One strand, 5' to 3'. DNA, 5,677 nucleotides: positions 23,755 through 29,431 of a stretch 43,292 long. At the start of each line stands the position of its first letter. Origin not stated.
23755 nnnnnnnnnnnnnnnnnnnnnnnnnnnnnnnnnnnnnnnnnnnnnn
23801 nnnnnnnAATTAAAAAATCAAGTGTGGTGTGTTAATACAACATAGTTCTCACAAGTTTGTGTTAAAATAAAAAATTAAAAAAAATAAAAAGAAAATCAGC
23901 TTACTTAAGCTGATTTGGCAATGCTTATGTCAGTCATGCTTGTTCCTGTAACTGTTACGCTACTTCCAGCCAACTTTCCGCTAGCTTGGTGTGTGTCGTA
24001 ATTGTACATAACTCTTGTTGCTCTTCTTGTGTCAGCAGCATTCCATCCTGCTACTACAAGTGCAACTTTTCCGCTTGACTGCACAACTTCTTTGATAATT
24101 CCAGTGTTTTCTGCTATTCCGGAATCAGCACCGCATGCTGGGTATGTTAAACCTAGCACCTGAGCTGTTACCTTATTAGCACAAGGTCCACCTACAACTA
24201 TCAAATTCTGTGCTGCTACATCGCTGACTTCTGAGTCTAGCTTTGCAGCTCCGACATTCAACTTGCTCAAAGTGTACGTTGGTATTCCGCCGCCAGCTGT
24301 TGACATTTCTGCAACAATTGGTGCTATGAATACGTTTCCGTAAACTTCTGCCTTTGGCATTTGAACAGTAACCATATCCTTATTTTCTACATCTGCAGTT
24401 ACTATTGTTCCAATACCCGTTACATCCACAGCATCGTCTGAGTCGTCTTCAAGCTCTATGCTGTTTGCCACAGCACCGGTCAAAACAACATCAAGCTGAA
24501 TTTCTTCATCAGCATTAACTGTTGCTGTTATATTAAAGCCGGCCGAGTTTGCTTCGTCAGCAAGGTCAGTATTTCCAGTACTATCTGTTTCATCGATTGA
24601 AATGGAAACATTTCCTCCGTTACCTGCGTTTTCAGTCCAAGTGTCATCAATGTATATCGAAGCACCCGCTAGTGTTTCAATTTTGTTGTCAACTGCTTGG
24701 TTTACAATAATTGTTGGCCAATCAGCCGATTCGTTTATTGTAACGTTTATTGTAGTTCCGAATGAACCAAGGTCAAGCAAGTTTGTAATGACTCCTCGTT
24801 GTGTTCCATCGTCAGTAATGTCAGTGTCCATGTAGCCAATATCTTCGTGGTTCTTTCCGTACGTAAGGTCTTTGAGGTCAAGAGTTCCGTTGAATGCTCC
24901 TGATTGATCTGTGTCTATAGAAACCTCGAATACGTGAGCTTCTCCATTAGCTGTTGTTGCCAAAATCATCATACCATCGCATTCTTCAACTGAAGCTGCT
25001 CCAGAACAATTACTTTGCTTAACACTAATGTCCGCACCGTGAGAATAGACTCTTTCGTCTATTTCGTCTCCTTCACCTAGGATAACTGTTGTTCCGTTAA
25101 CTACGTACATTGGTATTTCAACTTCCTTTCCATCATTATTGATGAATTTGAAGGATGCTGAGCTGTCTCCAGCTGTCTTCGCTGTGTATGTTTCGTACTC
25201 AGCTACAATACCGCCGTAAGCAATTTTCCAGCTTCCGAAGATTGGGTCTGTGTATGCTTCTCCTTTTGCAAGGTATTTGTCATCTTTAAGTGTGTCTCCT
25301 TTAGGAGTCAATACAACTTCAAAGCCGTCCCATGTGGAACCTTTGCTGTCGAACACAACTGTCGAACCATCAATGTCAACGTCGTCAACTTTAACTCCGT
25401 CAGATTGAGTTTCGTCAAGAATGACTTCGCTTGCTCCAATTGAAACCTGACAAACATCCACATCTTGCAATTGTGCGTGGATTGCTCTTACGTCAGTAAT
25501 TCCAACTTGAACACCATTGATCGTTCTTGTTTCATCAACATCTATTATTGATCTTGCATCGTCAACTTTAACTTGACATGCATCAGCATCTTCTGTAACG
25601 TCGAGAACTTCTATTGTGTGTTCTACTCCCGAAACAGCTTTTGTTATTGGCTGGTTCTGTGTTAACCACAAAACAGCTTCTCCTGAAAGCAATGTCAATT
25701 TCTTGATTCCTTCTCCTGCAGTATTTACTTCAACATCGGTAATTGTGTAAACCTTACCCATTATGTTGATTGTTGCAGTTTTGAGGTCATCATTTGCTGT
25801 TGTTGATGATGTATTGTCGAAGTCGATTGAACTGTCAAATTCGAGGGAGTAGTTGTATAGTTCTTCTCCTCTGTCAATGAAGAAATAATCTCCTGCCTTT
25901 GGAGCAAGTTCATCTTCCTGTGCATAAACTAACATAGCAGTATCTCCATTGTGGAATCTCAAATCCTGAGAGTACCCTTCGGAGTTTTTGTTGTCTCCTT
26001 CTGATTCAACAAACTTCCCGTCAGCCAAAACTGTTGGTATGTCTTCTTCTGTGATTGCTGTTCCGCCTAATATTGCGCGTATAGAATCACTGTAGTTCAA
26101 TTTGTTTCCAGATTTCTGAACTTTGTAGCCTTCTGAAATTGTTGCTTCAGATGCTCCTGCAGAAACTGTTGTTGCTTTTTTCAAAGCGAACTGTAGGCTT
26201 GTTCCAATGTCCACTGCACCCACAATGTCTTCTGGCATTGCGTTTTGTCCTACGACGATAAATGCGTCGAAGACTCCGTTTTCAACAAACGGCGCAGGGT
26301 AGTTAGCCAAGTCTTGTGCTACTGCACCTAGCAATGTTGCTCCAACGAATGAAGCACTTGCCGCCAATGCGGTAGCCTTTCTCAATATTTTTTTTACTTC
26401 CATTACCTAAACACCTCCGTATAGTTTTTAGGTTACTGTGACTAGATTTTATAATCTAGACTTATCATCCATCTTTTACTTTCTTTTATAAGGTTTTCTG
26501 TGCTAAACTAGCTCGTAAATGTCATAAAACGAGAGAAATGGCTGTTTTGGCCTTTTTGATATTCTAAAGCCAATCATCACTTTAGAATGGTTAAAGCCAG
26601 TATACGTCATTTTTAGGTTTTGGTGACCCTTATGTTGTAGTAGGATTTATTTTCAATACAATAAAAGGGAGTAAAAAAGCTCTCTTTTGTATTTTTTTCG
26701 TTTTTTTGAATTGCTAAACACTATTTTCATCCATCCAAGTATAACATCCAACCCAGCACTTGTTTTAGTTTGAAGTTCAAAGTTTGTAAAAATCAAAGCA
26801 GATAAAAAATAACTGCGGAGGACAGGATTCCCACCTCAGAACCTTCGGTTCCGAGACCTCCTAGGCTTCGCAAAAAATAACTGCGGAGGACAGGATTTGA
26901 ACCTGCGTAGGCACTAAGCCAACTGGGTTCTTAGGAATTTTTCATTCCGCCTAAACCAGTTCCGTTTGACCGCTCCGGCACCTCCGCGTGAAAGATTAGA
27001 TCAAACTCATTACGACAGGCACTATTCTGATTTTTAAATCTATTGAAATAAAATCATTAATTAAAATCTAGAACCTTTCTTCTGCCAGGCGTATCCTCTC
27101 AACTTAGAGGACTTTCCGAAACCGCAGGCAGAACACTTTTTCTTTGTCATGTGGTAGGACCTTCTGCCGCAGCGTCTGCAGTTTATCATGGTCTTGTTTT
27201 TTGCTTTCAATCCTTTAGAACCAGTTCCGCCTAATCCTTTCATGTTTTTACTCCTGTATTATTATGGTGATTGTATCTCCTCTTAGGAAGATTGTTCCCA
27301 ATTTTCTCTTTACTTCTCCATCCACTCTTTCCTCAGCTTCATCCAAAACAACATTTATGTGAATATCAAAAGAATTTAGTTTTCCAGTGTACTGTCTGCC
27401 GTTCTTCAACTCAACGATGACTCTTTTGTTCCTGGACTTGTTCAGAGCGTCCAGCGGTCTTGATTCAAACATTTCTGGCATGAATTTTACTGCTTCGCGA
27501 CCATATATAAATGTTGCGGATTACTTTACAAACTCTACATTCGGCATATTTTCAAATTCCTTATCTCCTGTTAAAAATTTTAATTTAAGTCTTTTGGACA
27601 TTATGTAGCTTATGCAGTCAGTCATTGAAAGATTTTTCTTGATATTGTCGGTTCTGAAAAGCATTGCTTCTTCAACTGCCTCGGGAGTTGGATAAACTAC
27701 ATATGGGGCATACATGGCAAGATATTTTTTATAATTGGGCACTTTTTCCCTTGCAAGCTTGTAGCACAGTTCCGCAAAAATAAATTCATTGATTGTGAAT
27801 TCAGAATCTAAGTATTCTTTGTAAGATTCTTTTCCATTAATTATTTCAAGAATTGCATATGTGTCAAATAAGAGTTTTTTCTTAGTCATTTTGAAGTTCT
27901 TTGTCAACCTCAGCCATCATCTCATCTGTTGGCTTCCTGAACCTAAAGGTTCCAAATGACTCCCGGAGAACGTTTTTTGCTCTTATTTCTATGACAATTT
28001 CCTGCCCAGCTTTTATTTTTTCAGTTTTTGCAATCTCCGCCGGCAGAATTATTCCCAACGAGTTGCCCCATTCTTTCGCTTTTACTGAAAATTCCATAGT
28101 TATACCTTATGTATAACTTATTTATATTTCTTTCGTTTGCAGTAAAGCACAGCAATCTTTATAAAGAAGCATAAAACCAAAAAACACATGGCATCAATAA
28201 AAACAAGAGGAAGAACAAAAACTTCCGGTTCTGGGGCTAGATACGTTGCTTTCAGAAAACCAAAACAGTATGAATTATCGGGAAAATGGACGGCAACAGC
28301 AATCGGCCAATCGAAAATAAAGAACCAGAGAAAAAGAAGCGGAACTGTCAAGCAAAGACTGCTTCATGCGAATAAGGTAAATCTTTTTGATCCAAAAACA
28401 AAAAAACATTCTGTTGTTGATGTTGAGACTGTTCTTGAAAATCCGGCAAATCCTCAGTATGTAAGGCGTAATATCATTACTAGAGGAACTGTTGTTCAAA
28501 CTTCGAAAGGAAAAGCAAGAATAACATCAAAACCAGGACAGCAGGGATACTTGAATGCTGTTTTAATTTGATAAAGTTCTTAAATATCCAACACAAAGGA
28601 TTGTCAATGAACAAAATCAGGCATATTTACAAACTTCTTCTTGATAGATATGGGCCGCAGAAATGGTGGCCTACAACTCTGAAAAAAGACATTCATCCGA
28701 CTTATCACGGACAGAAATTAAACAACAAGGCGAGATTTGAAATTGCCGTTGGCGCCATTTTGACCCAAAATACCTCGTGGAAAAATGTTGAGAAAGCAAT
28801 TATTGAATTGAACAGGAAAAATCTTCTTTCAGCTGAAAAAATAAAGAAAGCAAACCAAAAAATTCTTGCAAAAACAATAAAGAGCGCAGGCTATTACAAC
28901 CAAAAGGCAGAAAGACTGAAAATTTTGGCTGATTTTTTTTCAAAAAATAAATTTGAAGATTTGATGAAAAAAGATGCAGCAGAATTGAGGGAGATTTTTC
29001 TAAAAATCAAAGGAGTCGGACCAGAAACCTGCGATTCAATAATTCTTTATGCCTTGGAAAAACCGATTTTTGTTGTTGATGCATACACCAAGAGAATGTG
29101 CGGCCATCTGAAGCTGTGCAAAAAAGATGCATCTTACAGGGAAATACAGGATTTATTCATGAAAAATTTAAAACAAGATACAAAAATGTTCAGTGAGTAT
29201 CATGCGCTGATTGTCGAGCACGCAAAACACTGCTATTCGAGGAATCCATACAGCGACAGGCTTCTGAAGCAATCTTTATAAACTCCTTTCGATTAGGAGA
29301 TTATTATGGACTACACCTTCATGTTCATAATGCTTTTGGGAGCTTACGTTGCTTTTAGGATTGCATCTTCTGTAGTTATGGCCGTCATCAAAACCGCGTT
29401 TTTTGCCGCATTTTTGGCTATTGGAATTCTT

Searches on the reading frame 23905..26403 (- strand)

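Call 12: search_protein_families(library=pfam, proteins=[window:23905-26403:-])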
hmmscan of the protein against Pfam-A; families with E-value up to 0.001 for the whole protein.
window:23905-26403:- (832 aa): 1 family
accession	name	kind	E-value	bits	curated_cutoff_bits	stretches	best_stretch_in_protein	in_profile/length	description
PF05124.17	S_layer_C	-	3.2e-18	66.4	23.9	1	31-800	1-174/177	S-layer like family, outer domain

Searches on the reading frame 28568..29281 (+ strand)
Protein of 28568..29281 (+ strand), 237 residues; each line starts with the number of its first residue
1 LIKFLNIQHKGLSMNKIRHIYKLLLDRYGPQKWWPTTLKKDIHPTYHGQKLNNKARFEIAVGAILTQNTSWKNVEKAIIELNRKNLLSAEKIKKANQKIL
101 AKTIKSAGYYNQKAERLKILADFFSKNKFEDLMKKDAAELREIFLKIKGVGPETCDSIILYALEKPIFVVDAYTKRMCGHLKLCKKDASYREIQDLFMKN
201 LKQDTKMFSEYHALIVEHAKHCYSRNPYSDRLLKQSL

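Call 36: search_protein_families(library=pfam, proteins=[window:28568-29281:+])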
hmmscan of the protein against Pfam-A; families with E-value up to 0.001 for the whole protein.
window:28568-29281:+ (237 aa): 1 family
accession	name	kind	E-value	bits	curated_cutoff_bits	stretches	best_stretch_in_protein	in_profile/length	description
PF00730.31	HhH-GPD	-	3.3e-19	69.6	26.2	1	61-202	1-107/108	HhH-GPD superfamily base excision DNA repair protein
